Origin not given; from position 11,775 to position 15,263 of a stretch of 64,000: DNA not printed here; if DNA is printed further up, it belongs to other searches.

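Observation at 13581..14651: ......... intein interrupting the terminase large-subunit ATPase domain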

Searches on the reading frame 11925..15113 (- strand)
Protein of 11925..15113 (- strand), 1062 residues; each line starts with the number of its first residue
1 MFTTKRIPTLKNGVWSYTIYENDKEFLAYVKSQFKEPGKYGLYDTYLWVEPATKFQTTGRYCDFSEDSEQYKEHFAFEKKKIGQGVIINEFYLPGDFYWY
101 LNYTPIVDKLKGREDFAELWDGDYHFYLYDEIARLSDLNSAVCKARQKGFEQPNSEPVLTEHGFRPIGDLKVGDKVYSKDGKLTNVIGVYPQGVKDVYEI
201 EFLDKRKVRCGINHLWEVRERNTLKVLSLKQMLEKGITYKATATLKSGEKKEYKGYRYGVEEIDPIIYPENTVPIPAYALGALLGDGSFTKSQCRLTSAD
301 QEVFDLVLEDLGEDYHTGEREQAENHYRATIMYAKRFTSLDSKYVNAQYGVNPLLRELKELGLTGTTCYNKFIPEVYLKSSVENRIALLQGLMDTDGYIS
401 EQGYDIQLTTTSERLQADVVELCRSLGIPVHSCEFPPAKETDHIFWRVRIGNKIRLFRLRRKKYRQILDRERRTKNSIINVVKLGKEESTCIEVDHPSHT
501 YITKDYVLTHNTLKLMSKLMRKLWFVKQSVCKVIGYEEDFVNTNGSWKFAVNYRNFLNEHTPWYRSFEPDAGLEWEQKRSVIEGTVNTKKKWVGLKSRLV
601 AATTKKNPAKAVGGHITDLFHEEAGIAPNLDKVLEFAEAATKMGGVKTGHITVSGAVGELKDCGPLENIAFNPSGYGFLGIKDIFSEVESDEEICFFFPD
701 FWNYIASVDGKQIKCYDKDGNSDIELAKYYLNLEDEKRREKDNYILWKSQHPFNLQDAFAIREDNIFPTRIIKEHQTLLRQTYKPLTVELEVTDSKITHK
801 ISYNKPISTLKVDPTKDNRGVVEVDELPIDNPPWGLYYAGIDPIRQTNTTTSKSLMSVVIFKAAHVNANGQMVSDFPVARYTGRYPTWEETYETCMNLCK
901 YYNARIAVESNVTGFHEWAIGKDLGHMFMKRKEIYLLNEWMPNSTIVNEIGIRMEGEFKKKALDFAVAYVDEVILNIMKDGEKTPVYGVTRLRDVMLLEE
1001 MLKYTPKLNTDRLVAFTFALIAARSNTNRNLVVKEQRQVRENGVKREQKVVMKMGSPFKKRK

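Call 3: search_protein_families(library=pfam, proteins=[window:11925-15113:-], max_evalue=1)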
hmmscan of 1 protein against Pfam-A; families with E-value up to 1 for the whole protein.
window:11925-15113:- (1062 aa): 4 families
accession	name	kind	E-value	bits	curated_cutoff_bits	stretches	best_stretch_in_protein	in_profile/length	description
PF14528.11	LAGLIDADG_3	-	9.3e-09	35.9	22.5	1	385-457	3-75/82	LAGLIDADG-like domain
PF05204.19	Hom_end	-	2e-05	25.1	21.1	1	373-431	2-61/110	Homing endonuclease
PF05203.21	Hom_end_hint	-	0.00038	20.9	32.1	1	165-226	16-85/228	Hom_end-associated Hint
PF13403.11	Hint_2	-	0.16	12.8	28.4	1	158-189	9-40/147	Hint domain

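Call 4: search_protein_families(library=ncbifam, proteins=[window:11925-15113:-], max_evalue=1)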
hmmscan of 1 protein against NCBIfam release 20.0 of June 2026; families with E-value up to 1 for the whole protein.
window:11925-15113:- (1062 aa): 4 families
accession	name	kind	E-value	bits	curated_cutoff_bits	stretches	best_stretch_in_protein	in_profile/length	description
NF005852.0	PRK07773.1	equivalog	1.3e-08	33.6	780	1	279-452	511-683/886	replicative DNA helicase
NF045703.1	rSAM_Tes_intein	exception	1.5e-06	26.3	1700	1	367-511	445-610/1040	tetraether lipid synthase Tes, intein-containing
NF038098.1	GyrA_w_intein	exception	5.1e-05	21.3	1850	1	277-431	240-385/1232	intein-containing DNA gyrase subunit A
NF007072.0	PRK09519.1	equivalog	0.00032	19.2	1024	1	360-460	435-540/790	intein-containing recombinase RecA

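Call 5: search_protein_families(library=phrogs, proteins=[window:11925-15113:-], max_evalue=0.01)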
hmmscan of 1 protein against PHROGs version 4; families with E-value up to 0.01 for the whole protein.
window:11925-15113:- (1062 aa): 8 families
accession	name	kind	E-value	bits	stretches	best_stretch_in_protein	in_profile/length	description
phrog_6681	-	head and packaging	1.2e-64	220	2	512-1051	191-746/758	terminase large subunit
phrog_19299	-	head and packaging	1.3e-30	107.5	1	156-519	37-393/702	terminase large subunit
phrog_36964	-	head and packaging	2.8e-27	96.2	2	139-355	80-293/890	terminase large subunit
phrog_510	-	DNA, RNA and nucleotide metabolism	1.6e-22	81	1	141-404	395-632/667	DNA primase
phrog_15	-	head and packaging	6.8e-17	62.1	1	141-403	69-312/1330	terminase large subunit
phrog_50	-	DNA, RNA and nucleotide metabolism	1.4e-13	51.7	1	143-285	80-212/570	DnaC-like helicase loader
phrog_38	-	head and packaging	0.0036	17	0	123-217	127-208/760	terminase large subunit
phrog_33519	-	unknown function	0.0037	18.1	0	439-515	39-116/172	-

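Call 8: search_dna_similar(query=window:11925-15113:-, collection=phages, mode=protein, max_rows=30)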
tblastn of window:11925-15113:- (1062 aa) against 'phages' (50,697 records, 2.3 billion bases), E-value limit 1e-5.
Records with a match: 1007; places in all: 1049; records where one place covers at least 80% of the query: 5.
Best place of each record, by identity: <60% 1007.
By first word of the organism name: Mycobacterium 300; Salmonella 183; Vibrio 68; uncultured 58; Stx2a-converting 49; Klebsiella 45; Bacteroides 40; Flavobacterium 29; Escherichia 29; Pseudomonas 22; and 54 more.
By host as written in the record: Mycobacterium smegmatis mc2 155 230; - 190; Salmonella enterica 43; Mycobacterium smegmatis mc#155 34; Klebsiella pneumoniae 32; Salmonella enterica subsp. enterica serovar Enteritidis 29; Salmonella enterica subsp. enterica serovar Typhimurium 27; Bacteroides intestinalis DSM 108646 25; and 189 more.
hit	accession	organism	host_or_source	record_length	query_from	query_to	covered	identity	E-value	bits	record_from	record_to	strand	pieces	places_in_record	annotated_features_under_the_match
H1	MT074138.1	Bacteroides phage DAC17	Bacteroides thetaiotaomicron VPI-5486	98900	55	1060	95%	24.4%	3e-54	214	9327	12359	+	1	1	hypothetical protein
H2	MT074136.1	Bacteroides phage DAC15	Bacteroides thetaiotaomicron VPI-5484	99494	55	1060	95%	24.4%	3e-54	213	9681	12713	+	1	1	hypothetical protein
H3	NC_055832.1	Bacteroides phage DAC15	Bacteroides thetaiotaomicron VPI-5484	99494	55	1060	95%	24.4%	3e-54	213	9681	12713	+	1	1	DarB-like antirestriction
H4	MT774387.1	uncultured phage cr111_1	human feces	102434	92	1021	88%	25.3%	9e-56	218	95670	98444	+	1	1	terminase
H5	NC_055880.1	uncultured phage cr111_1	human feces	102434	92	1021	88%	25.3%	9e-56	218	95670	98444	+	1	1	terminase large subunit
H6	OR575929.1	phage csAssE-Sib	human gut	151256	64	851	74%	23.5%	5e-16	151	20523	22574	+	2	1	terminase large subunit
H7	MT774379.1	uncultured phage cr118_1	human feces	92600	512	1053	51%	27.0%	8e-19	165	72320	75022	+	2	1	terminase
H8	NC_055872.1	uncultured phage cr118_1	human feces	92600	512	1053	51%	27.0%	8e-19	165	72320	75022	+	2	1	terminase large subunit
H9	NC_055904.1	uncultured phage cr273_1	pig feces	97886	512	1058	52%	25.9%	8e-31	138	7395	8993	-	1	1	terminase large subunit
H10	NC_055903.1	uncultured phage cr272_1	pig feces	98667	512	1058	52%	25.9%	8e-31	138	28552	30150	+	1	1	terminase large subunit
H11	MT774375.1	uncultured phage cr50_1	human feces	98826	517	1021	48%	27.6%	2e-37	160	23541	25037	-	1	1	terminase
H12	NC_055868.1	uncultured phage cr50_1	human feces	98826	517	1021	48%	27.6%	2e-37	160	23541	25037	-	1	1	terminase large subunit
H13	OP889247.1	Aeromonas phage AVP1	Aeromonas veronii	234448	133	558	40%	32.6%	2e-40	169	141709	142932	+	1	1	putative DNA helicase/terminase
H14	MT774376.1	uncultured phage cr55_1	human feces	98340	519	1021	47%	27.6%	2e-34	149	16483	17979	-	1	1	terminase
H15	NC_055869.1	uncultured phage cr55_1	human feces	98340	519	1021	47%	27.6%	2e-34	149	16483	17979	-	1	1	terminase large subunit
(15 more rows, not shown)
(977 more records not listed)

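Call 42: get_annotated_region(hit=H3, flank=1500)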
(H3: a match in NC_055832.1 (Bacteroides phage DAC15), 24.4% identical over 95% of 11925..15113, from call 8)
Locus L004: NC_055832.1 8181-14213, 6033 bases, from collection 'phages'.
description: Bacteroides phage DAC15, complete genome.
organism: Bacteroides phage DAC15 (NCBI taxid 2710495)
taxonomy: Viruses; Duplodnaviria; Heunggongvirae; Uroviricota; Caudoviricetes; Crassvirales; Steigviridae; Asinivirinae; Wulfhauvirus; Wulfhauvirus bangladeshii
host: Bacteroides thetaiotaomicron VPI-5484; source: primary sewage effluent collected as it entered a drainage canal; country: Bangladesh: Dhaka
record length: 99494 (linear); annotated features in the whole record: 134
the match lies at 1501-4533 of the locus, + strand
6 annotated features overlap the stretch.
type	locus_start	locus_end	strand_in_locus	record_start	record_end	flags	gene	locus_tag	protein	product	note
CDS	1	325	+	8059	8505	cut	-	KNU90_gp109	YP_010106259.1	hypothetical protein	-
CDS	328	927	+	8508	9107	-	-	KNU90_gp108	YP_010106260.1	hypothetical protein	-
CDS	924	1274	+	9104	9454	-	-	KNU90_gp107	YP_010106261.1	hypothetical protein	-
CDS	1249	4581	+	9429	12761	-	-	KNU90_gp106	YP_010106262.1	DarB-like antirestriction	-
CDS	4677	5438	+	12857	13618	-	-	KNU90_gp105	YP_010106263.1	hypothetical protein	-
CDS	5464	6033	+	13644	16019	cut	-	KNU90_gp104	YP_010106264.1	portal protein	-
